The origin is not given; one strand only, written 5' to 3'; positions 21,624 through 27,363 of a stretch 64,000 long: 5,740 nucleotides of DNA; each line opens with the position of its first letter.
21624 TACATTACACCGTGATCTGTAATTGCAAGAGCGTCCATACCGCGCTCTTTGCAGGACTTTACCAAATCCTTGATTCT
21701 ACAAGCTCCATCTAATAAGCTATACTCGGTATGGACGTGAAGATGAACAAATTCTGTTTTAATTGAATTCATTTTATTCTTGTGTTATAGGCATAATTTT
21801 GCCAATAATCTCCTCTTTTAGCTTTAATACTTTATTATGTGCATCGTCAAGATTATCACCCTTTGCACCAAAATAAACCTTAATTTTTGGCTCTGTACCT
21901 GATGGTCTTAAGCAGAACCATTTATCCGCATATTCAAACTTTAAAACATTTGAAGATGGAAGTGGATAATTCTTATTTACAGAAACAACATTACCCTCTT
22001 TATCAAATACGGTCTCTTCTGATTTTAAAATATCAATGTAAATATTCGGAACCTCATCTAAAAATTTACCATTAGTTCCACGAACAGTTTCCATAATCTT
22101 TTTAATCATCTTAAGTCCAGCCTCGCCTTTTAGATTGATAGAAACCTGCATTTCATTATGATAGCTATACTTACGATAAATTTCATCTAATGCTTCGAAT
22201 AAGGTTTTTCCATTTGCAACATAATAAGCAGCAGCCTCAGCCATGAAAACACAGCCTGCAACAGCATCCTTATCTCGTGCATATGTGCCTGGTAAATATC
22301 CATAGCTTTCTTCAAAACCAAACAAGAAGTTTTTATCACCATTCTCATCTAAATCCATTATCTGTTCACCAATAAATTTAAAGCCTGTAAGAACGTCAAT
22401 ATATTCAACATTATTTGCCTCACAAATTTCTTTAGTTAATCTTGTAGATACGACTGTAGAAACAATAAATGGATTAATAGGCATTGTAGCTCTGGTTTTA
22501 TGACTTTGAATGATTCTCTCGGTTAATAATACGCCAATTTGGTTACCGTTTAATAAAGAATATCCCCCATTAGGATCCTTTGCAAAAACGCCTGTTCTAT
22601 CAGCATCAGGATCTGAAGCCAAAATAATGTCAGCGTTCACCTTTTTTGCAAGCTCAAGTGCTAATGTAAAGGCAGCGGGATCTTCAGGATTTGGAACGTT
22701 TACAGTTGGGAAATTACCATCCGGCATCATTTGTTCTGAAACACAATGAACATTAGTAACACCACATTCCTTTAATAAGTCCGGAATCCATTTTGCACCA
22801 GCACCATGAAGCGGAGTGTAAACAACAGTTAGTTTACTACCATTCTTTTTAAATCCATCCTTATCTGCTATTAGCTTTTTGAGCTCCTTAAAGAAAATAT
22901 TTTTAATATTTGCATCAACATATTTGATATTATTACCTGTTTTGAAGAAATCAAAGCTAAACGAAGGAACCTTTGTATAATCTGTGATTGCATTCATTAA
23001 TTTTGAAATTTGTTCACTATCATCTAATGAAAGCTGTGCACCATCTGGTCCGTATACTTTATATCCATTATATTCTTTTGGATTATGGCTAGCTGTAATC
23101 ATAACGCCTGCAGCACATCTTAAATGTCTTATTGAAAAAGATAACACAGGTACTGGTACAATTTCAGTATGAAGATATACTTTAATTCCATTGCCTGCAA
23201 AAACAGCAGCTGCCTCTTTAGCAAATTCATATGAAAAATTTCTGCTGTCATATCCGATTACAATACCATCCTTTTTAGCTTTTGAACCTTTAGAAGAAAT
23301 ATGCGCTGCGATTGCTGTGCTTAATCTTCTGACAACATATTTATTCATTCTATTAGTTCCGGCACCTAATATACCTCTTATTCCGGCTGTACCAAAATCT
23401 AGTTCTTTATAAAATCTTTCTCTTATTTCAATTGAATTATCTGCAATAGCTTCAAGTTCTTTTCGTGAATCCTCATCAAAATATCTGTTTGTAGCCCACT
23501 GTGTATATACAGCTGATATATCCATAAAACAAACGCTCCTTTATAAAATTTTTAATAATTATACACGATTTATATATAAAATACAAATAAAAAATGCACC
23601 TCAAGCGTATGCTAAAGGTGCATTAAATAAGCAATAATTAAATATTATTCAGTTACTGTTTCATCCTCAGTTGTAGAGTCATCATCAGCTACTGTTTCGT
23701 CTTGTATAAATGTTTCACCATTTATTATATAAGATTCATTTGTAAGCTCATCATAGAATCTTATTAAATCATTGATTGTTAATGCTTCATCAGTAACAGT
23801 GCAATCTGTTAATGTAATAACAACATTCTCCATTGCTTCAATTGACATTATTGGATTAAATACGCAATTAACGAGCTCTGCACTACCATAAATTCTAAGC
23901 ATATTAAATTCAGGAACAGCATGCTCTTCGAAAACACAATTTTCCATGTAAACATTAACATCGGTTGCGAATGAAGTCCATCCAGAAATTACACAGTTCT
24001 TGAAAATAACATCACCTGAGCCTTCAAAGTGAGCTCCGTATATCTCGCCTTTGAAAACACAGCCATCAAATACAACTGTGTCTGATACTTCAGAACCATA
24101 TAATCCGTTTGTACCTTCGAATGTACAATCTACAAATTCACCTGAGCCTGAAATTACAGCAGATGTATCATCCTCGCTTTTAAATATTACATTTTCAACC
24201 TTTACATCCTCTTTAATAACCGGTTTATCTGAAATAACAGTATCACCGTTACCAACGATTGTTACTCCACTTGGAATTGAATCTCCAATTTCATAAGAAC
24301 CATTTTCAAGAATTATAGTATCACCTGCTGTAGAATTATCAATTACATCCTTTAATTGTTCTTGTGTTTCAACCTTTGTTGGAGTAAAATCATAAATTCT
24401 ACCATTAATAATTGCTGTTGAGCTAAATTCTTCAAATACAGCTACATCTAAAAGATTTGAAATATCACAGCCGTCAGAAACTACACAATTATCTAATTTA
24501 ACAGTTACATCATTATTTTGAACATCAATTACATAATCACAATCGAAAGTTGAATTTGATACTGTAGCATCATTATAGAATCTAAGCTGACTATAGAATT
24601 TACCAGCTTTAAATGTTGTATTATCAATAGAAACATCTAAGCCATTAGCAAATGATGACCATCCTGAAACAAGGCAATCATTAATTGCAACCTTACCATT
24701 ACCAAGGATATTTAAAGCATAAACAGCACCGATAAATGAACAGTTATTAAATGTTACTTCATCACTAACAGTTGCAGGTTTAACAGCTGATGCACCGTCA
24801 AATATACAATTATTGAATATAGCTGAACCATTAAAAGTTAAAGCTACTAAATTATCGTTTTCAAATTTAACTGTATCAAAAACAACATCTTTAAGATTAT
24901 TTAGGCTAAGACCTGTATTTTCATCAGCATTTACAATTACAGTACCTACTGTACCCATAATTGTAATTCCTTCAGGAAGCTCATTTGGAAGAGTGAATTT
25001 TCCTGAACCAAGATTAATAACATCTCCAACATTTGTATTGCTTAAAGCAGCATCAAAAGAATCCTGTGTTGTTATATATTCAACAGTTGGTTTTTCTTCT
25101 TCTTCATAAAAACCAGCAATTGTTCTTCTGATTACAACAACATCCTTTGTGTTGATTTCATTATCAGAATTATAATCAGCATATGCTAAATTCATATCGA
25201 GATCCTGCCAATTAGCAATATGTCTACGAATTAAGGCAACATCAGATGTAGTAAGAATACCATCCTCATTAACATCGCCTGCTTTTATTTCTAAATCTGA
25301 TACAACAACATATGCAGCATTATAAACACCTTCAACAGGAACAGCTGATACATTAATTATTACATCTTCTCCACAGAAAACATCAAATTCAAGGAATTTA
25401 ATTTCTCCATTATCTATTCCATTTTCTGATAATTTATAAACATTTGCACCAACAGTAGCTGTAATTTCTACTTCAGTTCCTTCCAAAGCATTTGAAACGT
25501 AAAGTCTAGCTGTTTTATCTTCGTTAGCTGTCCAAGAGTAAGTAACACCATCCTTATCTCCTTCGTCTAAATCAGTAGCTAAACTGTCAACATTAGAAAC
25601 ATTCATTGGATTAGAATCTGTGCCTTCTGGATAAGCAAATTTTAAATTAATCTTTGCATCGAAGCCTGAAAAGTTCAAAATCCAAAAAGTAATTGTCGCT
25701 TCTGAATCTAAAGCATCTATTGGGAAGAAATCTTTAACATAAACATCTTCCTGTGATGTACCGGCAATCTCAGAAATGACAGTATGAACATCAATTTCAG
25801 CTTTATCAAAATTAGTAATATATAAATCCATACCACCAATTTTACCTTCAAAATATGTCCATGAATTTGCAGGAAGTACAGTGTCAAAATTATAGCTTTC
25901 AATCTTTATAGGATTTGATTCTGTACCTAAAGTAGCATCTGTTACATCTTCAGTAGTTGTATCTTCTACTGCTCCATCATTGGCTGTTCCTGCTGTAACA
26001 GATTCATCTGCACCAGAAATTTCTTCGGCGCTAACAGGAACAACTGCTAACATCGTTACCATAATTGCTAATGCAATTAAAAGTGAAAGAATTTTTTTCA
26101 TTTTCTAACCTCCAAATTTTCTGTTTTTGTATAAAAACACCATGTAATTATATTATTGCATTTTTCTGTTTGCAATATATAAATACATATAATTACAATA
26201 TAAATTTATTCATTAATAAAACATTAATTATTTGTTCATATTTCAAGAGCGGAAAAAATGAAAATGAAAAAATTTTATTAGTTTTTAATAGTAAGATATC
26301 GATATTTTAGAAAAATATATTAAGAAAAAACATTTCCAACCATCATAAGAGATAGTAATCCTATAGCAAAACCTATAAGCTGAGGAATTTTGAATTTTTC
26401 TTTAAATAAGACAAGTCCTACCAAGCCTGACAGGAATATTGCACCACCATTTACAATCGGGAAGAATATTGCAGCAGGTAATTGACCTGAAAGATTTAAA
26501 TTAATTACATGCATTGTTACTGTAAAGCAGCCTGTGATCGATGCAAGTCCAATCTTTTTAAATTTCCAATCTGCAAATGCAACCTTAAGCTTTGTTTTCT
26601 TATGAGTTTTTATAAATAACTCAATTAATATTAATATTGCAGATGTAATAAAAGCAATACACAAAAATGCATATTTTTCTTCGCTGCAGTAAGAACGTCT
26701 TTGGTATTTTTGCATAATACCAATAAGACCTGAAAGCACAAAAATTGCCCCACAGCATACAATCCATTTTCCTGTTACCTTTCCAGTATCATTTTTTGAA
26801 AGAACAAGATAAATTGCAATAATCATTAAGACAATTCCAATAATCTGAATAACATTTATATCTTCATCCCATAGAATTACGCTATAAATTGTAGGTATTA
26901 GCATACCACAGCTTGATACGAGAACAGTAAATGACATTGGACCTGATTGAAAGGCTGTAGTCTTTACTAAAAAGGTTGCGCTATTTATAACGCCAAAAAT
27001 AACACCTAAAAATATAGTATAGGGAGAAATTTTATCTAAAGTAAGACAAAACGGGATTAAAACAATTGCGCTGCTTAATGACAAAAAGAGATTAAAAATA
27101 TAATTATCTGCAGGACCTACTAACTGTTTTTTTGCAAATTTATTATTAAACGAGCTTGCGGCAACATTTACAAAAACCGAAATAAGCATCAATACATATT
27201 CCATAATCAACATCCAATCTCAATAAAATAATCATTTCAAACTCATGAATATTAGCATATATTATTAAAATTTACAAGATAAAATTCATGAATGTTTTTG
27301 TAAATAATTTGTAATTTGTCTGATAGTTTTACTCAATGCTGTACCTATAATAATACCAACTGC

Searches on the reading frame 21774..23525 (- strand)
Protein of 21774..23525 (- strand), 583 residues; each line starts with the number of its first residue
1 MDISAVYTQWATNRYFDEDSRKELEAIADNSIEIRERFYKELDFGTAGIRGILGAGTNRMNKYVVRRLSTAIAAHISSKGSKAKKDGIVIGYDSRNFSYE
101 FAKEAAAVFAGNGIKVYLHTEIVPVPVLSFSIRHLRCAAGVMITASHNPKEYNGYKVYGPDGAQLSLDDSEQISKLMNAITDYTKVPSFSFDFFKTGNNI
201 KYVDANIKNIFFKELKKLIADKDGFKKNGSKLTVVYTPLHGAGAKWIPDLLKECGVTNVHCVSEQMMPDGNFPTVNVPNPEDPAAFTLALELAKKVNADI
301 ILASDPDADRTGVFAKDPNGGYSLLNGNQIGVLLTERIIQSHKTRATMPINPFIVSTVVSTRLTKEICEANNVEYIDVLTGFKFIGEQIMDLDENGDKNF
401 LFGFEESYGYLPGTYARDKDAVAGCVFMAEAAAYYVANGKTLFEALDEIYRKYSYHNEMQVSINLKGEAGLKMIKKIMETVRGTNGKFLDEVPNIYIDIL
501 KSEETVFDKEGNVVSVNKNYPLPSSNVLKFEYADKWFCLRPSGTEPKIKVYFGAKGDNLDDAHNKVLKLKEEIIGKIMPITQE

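Call 27: search_protein_families(library=pfam, proteins=[window:21774-23525:-], max_evalue=0.0001)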
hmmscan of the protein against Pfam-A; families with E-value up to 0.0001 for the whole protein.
window:21774-23525:- (583 aa): 4 families
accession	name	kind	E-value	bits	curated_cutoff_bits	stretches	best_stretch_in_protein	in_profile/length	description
PF02878.22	PGM_PMM_I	-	8.7e-45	152.2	22.5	1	43-182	3-136/138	Phosphoglucomutase/phosphomannomutase, alpha/beta/alpha domain I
PF02879.22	PGM_PMM_II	-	1.3e-25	90.3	29.3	1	226-318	15-101/103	Phosphoglucomutase/phosphomannomutase, alpha/beta/alpha domain II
PF02880.22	PGM_PMM_III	-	1.2e-18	67.7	20.7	1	326-453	1-115/115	Phosphoglucomutase/phosphomannomutase, alpha/beta/alpha domain III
PF00408.26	PGM_PMM_IV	-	2.9e-07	30.9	23.1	1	519-556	21-54/68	Phosphoglucomutase/phosphomannomutase, C-terminal domain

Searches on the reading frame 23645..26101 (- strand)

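Call 27: search_protein_families(library=pfam, proteins=[window:23645-26101:-], max_evalue=0.0001)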
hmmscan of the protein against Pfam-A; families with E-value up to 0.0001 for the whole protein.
window:23645-26101:- (818 aa): 3 families
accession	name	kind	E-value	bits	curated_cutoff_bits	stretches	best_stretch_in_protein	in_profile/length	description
PF00404.24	Dockerin_1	-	2.4e-08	34.5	22.9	1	274-328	1-56/57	Dockerin type I domain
PF13576.12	Pentapeptide_3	-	1.5e-06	28.8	27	0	668-711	2-44/48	Pentapeptide repeats (9 copies)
PF01696.23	Adeno_E1B_55K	-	2.6e-06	26.8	24.5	0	388-477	106-197/387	Adenovirus EB1 55K protein / large t-antigen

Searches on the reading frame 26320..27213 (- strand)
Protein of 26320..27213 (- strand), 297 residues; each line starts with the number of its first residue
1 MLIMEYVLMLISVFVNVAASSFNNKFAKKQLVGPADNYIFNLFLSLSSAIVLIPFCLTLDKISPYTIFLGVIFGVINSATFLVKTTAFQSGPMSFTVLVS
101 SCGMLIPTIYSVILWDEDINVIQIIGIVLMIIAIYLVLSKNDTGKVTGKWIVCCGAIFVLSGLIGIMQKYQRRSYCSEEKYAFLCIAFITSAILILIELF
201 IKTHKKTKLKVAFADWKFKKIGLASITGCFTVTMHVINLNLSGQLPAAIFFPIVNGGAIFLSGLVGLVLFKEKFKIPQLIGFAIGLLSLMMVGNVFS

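Call 27: search_protein_families(library=pfam, proteins=[window:26320-27213:-], max_evalue=0.0001)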
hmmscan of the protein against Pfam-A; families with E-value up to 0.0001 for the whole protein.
window:26320-27213:- (297 aa): 1 family
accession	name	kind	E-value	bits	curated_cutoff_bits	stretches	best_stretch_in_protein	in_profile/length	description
PF00892.27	EamA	-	7.2e-13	49.4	28.2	1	10-138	4-134/135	EamA-like transporter family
